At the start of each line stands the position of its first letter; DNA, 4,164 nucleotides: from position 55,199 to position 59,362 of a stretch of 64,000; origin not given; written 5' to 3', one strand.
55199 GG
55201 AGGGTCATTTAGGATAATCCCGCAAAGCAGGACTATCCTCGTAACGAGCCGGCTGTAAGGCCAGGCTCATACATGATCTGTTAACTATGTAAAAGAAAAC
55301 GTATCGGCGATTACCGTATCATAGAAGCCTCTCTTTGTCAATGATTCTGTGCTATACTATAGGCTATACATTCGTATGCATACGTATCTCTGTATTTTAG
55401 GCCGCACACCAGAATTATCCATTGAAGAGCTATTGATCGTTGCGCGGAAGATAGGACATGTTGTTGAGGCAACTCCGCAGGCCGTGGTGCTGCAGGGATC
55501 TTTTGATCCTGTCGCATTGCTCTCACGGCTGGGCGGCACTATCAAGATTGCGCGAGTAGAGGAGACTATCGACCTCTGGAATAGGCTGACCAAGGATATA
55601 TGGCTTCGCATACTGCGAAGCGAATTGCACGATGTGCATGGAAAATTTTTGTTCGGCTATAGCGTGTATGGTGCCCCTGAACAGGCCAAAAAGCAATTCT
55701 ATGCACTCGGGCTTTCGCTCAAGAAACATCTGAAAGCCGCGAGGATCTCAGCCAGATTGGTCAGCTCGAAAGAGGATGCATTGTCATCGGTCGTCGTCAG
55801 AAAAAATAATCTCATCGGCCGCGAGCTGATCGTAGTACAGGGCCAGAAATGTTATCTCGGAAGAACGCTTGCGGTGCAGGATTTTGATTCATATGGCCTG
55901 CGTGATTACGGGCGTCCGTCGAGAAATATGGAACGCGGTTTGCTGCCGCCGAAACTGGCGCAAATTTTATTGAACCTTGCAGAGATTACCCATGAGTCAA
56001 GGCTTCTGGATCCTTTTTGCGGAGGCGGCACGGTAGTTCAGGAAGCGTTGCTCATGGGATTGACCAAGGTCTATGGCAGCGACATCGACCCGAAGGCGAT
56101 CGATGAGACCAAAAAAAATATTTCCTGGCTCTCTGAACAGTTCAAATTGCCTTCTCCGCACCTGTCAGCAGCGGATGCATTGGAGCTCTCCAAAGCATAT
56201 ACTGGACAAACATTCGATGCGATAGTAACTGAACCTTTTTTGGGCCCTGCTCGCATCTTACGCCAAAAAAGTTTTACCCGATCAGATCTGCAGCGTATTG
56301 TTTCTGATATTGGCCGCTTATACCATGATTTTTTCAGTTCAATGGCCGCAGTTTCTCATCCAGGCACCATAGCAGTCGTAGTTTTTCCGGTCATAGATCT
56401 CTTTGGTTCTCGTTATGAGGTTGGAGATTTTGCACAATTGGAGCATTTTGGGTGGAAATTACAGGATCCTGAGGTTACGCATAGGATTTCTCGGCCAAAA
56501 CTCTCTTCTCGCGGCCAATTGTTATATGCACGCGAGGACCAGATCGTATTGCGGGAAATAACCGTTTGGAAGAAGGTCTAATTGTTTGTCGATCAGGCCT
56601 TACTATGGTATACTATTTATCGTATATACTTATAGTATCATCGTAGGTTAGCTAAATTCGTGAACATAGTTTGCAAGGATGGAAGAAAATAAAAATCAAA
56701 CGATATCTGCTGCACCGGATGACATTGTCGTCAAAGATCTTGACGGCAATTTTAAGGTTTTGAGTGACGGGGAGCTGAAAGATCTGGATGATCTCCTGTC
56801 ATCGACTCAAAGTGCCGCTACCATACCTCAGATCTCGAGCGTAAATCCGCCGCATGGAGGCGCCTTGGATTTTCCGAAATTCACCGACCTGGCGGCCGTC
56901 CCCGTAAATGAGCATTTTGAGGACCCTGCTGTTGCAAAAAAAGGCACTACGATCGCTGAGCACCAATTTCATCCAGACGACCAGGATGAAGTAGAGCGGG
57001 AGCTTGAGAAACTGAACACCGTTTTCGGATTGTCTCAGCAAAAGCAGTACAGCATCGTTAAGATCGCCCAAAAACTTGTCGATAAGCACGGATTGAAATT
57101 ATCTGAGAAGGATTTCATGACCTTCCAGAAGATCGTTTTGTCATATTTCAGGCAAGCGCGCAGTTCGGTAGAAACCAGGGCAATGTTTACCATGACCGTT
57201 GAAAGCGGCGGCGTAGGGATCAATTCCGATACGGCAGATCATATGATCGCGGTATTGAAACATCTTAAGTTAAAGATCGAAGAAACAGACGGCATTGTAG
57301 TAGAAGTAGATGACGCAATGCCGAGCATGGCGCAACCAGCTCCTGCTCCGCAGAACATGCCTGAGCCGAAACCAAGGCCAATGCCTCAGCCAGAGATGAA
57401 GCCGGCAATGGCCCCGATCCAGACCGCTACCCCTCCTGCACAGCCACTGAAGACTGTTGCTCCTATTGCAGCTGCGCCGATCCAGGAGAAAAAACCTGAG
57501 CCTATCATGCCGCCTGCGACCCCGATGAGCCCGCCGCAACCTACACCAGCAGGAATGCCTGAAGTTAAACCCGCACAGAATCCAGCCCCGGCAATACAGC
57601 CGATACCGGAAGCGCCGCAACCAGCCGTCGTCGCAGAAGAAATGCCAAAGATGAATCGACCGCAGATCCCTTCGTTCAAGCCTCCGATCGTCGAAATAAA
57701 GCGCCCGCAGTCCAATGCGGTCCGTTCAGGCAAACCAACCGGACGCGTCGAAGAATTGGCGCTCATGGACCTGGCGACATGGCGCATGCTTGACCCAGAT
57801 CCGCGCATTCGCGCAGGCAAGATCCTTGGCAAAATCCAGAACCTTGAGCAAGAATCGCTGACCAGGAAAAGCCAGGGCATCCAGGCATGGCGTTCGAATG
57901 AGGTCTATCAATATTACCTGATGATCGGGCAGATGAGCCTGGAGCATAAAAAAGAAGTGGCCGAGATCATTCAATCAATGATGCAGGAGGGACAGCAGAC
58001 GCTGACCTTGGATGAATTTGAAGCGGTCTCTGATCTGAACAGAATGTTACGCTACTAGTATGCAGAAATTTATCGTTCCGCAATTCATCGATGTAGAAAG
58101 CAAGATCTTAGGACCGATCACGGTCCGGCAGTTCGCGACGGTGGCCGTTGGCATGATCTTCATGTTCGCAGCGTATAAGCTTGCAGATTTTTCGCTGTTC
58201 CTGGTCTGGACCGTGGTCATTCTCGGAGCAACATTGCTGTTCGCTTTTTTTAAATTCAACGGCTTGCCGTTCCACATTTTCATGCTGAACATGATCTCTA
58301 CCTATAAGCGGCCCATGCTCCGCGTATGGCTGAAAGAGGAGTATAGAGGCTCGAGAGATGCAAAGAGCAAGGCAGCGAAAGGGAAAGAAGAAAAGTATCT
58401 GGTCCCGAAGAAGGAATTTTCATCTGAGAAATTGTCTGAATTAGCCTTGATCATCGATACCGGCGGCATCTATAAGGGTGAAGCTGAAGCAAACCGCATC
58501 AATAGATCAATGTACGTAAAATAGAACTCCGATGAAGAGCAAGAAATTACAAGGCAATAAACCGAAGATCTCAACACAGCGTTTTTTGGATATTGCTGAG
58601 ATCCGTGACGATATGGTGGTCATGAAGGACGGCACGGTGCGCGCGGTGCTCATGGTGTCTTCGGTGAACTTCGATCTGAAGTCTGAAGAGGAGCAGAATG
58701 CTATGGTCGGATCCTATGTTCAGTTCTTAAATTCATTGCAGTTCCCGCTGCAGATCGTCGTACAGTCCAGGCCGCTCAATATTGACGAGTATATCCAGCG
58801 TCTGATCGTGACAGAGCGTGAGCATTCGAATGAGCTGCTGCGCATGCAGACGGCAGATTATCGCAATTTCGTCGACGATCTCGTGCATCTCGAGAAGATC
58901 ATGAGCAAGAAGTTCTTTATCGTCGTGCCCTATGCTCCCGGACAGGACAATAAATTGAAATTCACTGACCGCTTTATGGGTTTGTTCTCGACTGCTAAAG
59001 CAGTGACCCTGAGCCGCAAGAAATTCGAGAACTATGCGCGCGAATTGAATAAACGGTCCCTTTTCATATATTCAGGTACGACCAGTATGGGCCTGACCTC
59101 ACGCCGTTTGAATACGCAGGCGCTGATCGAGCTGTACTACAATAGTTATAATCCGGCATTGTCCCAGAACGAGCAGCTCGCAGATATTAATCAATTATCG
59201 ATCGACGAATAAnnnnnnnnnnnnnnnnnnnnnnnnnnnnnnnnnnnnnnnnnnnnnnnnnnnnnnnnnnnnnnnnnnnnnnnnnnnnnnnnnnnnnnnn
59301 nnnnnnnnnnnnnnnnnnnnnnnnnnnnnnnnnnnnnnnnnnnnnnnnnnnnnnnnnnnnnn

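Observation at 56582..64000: Eight-gene type-IV-secretion-like operon without coupling protein or relaxase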

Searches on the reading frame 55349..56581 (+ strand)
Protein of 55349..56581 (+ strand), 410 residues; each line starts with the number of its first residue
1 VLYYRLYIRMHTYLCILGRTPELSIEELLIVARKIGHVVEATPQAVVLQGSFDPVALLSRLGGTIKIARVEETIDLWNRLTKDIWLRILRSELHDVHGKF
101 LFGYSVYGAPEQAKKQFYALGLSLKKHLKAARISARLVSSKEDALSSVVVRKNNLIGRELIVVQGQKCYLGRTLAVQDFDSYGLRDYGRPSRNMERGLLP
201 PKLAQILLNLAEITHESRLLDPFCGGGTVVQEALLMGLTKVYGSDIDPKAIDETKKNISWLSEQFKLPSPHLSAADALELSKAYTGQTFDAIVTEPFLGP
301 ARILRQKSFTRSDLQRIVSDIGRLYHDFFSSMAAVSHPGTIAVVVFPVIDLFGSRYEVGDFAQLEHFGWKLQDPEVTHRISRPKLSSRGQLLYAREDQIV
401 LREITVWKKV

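Call 10: search_protein_families(library=pfam, proteins=[window:55349-56581:+], max_evalue=0.01)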
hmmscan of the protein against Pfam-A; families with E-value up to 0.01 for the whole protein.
window:55349-56581:+ (410 aa): 8 families
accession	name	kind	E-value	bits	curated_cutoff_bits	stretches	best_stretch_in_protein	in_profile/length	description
PF01170.24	UPF0020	-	3.2e-13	50.3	22.3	1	196-299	9-132/197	RMKL-like, methyltransferase domain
PF13847.12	Methyltransf_31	-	2e-06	28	27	1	216-301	4-85/145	Methyltransferase domain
PF03602.21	Cons_hypoth95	-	1.5e-05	25.2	24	1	212-296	38-121/182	Conserved hypothetical protein 95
PF11599.14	AviRa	-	0.00054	19.9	25.7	1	213-264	48-103/232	RRNA methyltransferase AviRa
PF13649.12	Methyltransf_25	-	0.0013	19.9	27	1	220-294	2-70/97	Methyltransferase domain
PF06325.19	PrmA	-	0.0019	18.2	22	1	215-259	161-205/296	Ribosomal protein L11 methyltransferase (PrmA)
PF09445.16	Methyltransf_15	-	0.0021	18.1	22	1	218-309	3-92/165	RNA cap guanine-N2 methyltransferase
PF01555.25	N6_N4_Mtase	-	0.0083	16.5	26.7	0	200-255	167-220/221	DNA methylase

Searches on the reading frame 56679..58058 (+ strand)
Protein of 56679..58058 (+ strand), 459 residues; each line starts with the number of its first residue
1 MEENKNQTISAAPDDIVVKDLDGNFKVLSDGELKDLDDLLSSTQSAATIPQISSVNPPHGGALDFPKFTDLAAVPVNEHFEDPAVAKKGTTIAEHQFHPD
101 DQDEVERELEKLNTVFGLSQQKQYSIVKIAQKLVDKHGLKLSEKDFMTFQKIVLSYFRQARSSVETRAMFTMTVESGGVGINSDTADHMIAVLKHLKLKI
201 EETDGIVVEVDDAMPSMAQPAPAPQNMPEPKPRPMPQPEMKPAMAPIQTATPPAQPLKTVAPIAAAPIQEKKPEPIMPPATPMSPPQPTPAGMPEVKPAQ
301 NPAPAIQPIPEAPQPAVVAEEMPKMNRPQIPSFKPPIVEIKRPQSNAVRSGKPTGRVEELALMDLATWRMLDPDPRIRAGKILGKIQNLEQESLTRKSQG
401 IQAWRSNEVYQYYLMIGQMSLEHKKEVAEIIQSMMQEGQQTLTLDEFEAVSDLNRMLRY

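Call 5: search_protein_families(library=pfam, proteins=[window:56679-58058:+], max_evalue=0.1)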
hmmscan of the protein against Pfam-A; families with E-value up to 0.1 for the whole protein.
window:56679-58058:+ (459 aa): 0 families

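Call 7: search_protein_families(library=ncbifam, proteins=[window:56679-58058:+], max_evalue=0.1)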
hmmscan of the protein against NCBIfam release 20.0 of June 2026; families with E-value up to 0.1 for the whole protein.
window:56679-58058:+ (459 aa): 0 families

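Call 43: search_solved_structures(query=A3, max_evalue=10)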
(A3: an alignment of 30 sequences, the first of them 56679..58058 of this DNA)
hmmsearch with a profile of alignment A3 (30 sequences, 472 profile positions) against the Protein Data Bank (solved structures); distinct sequences matched with E-value up to 10: 0.

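Call 76: search_protein_representatives(protein=window:56679-58058:+)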
Query: 459 residues. Proteins with E-value up to 0.001 (for the whole library): 1877; up to 1e-10: 1188; up to 1e-30: 73. The best 150 are listed.
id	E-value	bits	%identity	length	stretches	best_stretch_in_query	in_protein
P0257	2.4e-151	521.2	62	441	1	1-459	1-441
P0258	2.3e-120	419.1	52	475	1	1-459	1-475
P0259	3.3e-107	375.8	44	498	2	1-327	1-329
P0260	9.2e-101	354.5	46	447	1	13-459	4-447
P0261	4.4e-100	352.3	48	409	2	6-271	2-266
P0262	3.1e-99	349.5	47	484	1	10-459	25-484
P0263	3.1e-94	333.0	44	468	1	11-459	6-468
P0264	1.5e-88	314.3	48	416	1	28-459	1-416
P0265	1.1e-87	311.5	51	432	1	17-459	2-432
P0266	1.3e-86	307.9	44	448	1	6-459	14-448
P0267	1.8e-71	258.0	41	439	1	14-459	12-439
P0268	3.8e-69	250.4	41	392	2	276-459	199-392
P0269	1.5e-65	238.5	42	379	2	13-241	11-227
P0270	4.8e-63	230.3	45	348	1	134-459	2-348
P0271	2.0e-62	228.2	42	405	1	21-459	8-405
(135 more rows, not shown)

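Call 78: search_protein_families(library=pfam, alignment_id=A6, max_evalue=0.01)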
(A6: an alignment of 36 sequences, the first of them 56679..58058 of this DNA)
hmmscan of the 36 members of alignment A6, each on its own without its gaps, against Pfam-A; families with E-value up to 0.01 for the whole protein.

A. member 1, window:56679-58058:+ (459 aa): 0 families

B. families by the number of members that match (of 36 scanned): 3 families
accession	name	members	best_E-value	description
PF13833.12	EF-hand_8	1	0.004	EF-hand domain pair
PF11116.13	DUF2624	1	0.0083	Protein of unknown function (DUF2624)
PF08282.18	Hydrolase_3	1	0.0089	haloacid dehalogenase-like hydrolase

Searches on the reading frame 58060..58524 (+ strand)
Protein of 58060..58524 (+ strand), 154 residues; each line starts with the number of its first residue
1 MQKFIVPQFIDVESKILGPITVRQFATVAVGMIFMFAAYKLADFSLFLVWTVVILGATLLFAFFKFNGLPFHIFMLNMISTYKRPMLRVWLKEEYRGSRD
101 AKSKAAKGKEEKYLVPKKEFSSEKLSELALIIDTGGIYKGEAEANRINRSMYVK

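Call 5: search_protein_families(library=pfam, proteins=[window:58060-58524:+], max_evalue=0.1)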
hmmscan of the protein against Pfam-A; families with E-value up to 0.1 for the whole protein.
window:58060-58524:+ (154 aa): 2 families
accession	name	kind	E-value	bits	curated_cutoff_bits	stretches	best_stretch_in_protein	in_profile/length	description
PF12666.12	PrgI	-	7.7e-08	33.2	27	1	11-85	8-86/91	PrgI family protein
PF12648.12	TcpE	-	0.09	13.7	29.9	0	19-86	23-92/100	TcpE family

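Call 7: search_protein_families(library=ncbifam, proteins=[window:58060-58524:+], max_evalue=0.1)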
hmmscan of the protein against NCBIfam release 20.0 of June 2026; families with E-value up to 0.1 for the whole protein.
window:58060-58524:+ (154 aa): 0 families

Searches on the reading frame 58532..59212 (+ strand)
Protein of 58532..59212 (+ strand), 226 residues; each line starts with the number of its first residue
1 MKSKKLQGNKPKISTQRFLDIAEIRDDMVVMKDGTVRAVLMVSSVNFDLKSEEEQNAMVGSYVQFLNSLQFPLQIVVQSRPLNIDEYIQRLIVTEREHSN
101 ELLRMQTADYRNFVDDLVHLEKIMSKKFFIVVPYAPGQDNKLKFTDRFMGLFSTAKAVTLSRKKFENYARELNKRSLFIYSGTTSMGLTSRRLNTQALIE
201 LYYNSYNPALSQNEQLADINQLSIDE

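Call 5: search_protein_families(library=pfam, proteins=[window:58532-59212:+], max_evalue=0.1)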
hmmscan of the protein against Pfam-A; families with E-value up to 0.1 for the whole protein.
window:58532-59212:+ (226 aa): 0 families

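Call 7: search_protein_families(library=ncbifam, proteins=[window:58532-59212:+], max_evalue=0.1)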
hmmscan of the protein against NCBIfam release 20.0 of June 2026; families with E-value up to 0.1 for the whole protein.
window:58532-59212:+ (226 aa): 6 families
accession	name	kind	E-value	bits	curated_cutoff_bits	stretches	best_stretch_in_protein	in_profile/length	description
NF045975.1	VirB4_plasma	equivalog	7.4e-11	40.5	590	1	3-138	92-238/894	Mbov_0397 family ICE element conjugal transfer ATPase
NF041427.1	TrsD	subfamily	4.4e-09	36.5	200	1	20-133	20-143/201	TrsD/TraD family conjugative transfer protein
NF045971.1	conju_CD1110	equivalog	0.00074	17.9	325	1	28-118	15-104/752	VirB4-like conjugal transfer ATPase, CD1110 family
NF042935.1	SCO6880_fam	subfamily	0.004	16.1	60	0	156-212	235-292/477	SCO6880 family protein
NF010427.0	PRK13853.1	equivalog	0.0082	14.1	957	1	21-64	19-62/789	type IV secretion system protein VirB4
NF010155.0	PRK13634.1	equivalog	0.023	14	413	1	14-93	202-281/290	energy-coupling factor ABC transporter ATP-binding protein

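Call 72: search_solved_structures(query=window:58532-59212:+, max_evalue=10)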
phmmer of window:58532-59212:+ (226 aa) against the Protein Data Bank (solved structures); distinct sequences matched with E-value up to 10: 2.
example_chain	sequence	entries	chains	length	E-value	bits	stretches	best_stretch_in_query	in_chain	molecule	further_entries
2p7v_A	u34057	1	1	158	0.3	14.3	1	111-216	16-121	Regulator of sigma D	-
4xwj_A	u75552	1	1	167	0.3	14.3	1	110-216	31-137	Regulator of sigma D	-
